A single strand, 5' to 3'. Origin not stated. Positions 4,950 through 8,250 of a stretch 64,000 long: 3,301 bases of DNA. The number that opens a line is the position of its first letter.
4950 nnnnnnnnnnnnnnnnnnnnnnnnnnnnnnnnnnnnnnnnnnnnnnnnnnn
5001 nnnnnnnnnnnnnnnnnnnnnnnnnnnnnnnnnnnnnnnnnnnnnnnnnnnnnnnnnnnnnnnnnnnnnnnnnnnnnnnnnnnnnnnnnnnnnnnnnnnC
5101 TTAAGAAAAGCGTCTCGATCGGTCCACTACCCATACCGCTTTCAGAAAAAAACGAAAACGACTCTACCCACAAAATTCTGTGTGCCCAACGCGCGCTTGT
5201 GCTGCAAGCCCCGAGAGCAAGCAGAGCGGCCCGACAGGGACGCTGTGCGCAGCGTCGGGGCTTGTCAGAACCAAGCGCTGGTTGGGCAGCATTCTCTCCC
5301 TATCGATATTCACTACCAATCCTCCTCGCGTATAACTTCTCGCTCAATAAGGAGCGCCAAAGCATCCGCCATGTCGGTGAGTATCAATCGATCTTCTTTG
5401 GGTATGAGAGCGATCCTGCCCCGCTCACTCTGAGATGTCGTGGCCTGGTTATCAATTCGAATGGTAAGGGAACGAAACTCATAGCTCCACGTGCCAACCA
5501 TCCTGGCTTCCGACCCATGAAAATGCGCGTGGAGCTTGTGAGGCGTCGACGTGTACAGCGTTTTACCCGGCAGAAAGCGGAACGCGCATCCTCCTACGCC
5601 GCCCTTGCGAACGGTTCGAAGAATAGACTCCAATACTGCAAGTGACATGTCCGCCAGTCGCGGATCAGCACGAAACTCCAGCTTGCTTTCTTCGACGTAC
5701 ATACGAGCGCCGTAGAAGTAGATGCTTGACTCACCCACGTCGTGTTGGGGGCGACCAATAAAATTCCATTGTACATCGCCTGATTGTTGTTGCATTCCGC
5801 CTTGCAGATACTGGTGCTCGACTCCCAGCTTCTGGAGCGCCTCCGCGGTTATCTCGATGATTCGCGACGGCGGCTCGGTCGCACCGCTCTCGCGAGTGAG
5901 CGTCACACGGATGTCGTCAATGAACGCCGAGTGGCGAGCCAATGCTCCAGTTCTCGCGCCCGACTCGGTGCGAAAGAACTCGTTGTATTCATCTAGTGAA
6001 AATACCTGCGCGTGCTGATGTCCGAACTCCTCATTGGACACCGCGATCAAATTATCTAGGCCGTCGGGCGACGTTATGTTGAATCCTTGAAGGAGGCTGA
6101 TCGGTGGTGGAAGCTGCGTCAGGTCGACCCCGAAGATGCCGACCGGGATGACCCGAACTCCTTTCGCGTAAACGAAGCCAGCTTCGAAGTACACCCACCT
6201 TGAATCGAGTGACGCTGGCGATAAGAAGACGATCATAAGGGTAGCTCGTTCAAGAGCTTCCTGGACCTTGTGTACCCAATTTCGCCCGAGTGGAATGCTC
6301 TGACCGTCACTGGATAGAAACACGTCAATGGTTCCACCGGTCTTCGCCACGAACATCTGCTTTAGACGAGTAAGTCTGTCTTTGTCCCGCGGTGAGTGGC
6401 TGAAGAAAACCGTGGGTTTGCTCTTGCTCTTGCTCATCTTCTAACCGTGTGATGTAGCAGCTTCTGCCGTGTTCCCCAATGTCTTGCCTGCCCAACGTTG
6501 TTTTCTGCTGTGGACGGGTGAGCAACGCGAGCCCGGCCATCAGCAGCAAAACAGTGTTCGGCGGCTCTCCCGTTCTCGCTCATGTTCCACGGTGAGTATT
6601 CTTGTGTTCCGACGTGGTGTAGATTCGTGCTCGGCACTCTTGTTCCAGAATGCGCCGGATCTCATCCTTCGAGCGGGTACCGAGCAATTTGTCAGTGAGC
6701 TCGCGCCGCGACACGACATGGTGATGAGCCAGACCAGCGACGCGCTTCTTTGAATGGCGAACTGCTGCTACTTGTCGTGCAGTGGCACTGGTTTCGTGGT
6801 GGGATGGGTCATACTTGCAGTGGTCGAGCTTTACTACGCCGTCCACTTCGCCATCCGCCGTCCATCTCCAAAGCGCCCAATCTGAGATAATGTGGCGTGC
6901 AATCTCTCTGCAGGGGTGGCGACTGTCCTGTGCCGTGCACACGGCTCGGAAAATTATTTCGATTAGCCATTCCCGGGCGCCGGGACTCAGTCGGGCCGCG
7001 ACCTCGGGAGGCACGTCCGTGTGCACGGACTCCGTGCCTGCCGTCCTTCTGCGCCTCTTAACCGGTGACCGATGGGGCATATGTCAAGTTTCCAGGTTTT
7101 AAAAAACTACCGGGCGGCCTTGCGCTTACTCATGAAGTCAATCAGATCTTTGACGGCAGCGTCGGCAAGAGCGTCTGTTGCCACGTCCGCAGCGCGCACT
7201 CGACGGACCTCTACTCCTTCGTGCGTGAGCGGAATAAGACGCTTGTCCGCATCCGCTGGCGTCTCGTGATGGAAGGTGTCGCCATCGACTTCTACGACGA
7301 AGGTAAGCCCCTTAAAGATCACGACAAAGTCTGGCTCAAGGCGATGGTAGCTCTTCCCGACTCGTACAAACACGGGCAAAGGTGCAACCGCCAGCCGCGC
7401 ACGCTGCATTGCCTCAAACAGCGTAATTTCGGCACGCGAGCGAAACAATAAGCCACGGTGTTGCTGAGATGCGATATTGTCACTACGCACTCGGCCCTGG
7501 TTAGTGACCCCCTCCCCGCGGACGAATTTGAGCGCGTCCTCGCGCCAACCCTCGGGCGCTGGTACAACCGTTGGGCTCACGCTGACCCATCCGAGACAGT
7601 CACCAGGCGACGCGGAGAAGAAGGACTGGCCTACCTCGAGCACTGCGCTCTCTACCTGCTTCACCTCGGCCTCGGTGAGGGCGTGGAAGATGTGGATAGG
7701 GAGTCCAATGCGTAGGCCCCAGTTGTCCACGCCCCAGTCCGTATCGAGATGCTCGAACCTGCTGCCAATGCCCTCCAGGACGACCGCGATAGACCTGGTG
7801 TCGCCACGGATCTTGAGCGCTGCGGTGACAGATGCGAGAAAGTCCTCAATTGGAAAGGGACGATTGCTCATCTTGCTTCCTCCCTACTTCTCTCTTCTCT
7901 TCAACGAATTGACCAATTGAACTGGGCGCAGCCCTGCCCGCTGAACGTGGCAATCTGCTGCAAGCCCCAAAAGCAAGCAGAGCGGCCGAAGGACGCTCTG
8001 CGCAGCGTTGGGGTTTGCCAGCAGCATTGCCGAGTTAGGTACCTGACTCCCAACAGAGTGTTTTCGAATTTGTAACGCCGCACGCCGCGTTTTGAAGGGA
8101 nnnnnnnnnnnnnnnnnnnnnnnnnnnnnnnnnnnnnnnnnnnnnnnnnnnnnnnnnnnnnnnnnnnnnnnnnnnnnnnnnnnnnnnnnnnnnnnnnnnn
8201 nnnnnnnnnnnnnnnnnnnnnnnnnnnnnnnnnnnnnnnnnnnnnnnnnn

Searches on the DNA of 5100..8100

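Call 87: search_with_rna_model(model_id=R1, source=window, start=5100, end=8100, filters=off, max_evalue=10, show_alignments=3)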
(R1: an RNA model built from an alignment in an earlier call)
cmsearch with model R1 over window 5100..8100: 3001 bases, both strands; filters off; matches with E-value up to 10: 16.
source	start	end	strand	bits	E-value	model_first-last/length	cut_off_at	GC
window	7940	8040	-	108.6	5e-27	1-101/101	no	0.6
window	5184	5287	-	98.9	1.6e-24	1-101/101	no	0.69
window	6490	6562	-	53.1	1.1e-12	1-101/101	no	0.6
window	7940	8040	+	37.1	1.6e-08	1-101/101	no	0.6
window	5184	5287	+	26.8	7e-06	1-101/101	no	0.69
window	6490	6562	+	21.5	0.00017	1-101/101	no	0.6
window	5676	5730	+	8.1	0.49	1-101/101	no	0.51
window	5484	5544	-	7.2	0.84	1-101/101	no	0.61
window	7001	7047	-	7.1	0.87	1-101/101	no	0.7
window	5835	5875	+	6.3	1.4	1-101/101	no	0.66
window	6966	7012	+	6.1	1.6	1-101/101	no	0.79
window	7770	7814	+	4.9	3.3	1-101/101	no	0.64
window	7543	7576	+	4.5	4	1-101/101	no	0.71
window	7394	7442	+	3.9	5.8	1-101/101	no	0.63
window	6786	6859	+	3.7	6.7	1-101/101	no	0.58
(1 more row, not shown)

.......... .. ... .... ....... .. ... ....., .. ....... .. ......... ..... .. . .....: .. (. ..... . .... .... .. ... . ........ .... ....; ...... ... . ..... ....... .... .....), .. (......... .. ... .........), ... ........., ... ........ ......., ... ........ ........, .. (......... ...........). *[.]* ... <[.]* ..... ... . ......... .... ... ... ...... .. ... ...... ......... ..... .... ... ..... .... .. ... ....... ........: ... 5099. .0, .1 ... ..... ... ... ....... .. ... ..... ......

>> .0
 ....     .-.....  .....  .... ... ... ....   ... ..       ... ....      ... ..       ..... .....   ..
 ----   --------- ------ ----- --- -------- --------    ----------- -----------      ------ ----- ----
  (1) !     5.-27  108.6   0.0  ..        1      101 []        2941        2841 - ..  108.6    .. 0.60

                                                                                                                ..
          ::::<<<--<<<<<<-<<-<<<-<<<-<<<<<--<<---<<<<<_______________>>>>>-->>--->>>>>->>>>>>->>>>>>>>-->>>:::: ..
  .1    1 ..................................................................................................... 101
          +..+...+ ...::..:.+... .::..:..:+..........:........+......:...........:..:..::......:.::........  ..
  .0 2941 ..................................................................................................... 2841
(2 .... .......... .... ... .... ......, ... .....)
